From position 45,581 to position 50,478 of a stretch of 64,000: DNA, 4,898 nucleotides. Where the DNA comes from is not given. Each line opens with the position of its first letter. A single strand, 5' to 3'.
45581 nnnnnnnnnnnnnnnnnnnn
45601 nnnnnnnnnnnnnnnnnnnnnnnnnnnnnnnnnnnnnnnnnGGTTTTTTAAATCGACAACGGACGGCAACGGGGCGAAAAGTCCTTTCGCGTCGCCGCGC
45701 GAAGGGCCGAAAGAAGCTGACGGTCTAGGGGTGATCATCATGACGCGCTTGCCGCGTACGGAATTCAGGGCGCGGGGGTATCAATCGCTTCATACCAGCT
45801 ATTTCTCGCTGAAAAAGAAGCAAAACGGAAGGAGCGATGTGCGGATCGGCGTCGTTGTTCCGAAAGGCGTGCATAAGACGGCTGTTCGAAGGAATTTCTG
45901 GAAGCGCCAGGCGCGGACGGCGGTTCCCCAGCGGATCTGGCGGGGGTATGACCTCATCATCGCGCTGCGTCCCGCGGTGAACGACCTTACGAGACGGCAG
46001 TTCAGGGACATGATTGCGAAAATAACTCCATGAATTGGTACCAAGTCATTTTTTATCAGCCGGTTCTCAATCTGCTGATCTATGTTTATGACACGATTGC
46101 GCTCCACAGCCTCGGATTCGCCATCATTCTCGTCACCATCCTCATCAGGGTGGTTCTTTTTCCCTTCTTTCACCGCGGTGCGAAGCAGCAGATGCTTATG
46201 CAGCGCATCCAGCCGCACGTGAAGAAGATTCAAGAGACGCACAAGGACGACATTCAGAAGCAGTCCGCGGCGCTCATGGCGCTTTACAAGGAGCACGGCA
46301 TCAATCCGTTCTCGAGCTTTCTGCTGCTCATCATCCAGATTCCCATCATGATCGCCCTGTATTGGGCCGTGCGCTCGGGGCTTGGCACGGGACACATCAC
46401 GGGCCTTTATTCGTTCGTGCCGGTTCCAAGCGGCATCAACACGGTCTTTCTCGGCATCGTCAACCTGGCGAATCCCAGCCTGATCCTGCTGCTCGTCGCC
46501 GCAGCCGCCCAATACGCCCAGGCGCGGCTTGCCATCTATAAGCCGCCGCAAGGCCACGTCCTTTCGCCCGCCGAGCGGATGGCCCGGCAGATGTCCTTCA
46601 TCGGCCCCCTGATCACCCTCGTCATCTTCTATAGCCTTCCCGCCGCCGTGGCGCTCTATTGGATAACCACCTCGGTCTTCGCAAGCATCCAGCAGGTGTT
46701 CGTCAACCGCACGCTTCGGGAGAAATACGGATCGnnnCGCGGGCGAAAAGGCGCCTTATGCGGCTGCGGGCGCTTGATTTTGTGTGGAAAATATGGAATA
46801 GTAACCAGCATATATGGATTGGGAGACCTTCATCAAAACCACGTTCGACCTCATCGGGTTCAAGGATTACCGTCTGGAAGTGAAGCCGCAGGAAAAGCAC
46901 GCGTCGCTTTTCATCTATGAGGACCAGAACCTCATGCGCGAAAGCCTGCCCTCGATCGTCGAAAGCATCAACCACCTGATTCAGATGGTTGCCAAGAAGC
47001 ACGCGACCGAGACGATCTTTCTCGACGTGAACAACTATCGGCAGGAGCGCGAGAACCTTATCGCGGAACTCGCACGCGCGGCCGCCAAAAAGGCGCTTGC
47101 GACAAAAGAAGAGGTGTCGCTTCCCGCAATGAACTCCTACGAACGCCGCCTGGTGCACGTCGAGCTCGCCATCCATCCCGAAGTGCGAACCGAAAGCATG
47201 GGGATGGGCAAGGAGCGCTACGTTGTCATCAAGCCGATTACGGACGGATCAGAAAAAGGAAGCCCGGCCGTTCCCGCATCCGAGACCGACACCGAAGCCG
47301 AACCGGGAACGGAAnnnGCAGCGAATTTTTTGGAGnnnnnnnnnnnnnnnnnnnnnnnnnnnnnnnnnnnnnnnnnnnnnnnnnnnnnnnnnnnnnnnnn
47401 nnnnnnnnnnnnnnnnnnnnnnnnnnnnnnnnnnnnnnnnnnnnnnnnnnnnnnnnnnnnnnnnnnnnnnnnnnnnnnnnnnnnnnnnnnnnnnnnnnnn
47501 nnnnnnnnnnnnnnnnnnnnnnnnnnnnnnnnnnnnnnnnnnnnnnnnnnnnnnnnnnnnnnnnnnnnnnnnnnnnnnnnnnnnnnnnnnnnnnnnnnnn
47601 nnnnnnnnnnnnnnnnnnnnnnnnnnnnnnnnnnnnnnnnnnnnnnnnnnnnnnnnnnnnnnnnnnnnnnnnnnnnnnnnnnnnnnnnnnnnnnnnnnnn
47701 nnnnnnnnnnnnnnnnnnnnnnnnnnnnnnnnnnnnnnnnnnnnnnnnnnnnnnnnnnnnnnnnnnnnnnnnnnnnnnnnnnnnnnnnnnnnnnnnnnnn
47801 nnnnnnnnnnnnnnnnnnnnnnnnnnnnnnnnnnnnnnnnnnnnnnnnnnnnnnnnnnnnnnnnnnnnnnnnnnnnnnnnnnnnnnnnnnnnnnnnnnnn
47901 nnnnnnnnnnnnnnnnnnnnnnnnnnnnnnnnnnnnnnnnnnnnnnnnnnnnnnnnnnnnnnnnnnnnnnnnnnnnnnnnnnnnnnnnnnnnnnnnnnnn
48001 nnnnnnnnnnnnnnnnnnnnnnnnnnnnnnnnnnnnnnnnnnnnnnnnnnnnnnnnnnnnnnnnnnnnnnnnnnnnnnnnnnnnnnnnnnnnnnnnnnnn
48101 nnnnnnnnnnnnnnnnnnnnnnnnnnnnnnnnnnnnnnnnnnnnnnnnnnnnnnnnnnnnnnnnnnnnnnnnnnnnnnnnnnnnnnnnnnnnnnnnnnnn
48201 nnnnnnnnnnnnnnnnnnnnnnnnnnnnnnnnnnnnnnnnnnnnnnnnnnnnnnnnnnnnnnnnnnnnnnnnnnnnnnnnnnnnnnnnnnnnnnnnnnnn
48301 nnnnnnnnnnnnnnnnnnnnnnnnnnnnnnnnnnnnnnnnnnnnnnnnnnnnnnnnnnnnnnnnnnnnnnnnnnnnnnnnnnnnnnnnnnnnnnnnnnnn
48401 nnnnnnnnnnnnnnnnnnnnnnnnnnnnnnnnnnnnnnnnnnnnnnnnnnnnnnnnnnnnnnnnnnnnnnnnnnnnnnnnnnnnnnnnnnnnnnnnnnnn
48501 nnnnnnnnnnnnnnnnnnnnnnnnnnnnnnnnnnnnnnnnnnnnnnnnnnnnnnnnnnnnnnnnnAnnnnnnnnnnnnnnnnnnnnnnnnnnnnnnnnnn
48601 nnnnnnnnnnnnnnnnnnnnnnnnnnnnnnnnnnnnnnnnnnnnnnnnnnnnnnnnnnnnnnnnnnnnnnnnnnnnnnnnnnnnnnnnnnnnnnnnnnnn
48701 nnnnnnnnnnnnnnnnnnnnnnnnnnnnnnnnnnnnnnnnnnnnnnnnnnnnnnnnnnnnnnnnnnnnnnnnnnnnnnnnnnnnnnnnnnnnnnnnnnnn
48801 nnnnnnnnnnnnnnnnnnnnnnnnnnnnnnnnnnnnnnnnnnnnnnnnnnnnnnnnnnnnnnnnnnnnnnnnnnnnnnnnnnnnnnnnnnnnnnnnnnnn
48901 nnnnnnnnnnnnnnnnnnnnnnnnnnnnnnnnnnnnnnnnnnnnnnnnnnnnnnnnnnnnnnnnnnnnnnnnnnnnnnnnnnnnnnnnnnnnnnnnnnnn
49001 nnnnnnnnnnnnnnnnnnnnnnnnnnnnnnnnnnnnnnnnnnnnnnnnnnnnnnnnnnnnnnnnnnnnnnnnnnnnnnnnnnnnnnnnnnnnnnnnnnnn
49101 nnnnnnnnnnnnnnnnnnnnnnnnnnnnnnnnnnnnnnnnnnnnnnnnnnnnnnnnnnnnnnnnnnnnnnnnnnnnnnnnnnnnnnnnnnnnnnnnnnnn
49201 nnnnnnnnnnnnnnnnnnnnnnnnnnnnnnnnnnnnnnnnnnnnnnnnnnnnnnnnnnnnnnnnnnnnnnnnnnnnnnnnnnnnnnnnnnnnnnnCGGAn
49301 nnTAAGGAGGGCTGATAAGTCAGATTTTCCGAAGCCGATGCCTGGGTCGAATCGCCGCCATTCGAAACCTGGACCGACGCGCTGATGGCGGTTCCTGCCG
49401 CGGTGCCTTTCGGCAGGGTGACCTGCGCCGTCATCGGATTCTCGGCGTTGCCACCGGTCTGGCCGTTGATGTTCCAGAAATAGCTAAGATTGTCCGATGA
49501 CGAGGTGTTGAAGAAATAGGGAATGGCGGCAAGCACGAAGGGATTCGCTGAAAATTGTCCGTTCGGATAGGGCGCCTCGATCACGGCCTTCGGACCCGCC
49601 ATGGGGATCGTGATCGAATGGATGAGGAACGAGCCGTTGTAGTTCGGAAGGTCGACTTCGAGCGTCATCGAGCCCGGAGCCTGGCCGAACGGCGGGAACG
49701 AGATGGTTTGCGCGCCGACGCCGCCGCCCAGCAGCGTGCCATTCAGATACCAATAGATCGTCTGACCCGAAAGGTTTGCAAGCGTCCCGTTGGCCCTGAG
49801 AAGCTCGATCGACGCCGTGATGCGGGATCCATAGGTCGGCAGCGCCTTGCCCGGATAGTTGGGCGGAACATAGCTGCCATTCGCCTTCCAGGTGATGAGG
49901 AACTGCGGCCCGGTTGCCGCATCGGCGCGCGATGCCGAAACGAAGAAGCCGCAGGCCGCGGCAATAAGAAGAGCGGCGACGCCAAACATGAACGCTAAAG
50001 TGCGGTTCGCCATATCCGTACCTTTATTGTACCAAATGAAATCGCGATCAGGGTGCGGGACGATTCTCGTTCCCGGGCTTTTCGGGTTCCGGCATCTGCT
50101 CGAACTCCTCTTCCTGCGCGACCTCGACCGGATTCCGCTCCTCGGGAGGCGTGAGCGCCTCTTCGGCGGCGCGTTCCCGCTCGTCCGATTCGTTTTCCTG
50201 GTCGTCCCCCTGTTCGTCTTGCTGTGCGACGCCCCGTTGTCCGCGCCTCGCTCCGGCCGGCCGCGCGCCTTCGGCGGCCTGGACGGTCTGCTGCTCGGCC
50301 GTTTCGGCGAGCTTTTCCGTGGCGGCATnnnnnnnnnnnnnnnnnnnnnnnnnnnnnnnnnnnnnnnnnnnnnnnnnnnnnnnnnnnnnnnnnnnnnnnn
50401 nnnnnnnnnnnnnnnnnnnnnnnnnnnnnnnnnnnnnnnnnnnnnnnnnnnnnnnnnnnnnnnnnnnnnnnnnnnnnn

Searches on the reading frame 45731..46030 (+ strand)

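Call 6: search_protein_families(library=pfam, proteins=[window:45731-46030:+])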
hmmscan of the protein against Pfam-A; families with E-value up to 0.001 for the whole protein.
window:45731-46030:+ (100 aa): 1 family
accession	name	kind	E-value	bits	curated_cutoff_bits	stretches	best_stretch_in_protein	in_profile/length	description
PF00825.24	Ribonuclease_P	-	7.2e-13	49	22.3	1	16-97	19-103/109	Ribonuclease P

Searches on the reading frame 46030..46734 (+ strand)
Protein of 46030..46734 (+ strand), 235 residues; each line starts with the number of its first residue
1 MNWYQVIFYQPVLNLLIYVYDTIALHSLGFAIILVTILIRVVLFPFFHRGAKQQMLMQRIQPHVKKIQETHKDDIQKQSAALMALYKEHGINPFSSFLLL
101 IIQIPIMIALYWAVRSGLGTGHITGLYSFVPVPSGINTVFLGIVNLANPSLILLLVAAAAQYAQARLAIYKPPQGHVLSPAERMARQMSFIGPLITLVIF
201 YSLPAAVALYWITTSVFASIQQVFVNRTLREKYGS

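Call 6: search_protein_families(library=pfam, proteins=[window:46030-46734:+])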
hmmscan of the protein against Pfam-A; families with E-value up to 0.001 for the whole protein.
window:46030-46734:+ (235 aa): 1 family
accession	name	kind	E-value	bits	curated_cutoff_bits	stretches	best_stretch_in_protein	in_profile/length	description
PF02096.25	60KD_IMP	-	7.5e-44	150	35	1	29-227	2-163/163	60Kd inner membrane protein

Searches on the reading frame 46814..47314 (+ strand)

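Call 6: search_protein_families(library=pfam, proteins=[window:46814-47314:+])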
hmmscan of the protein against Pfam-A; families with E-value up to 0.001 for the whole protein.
window:46814-47314:+ (167 aa): 1 family
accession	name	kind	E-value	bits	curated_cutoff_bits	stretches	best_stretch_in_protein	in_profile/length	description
PF01424.28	R3H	-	3.5e-16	59.4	26.8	1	83-141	3-60/60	R3H domain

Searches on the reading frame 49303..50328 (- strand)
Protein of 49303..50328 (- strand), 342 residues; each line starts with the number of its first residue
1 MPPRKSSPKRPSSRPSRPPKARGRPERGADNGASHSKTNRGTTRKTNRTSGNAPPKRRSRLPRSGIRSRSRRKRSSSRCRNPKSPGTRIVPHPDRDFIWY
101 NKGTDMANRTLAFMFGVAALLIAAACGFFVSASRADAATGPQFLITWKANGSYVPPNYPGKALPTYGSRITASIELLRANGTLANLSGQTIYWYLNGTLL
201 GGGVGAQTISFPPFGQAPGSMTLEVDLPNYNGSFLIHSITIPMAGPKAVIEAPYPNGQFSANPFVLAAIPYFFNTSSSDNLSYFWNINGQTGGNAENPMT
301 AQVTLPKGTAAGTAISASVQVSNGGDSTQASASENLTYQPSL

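Call 6: search_protein_families(library=pfam, proteins=[window:49303-50328:-])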
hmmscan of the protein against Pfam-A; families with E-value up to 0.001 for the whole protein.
window:49303-50328:- (342 aa): 1 family
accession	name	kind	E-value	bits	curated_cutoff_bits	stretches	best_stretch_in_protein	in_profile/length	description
PF06832.18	BiPBP_C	-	9.3e-05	22.7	26.8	0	188-225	43-78/90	Penicillin-Binding Protein C-terminus Family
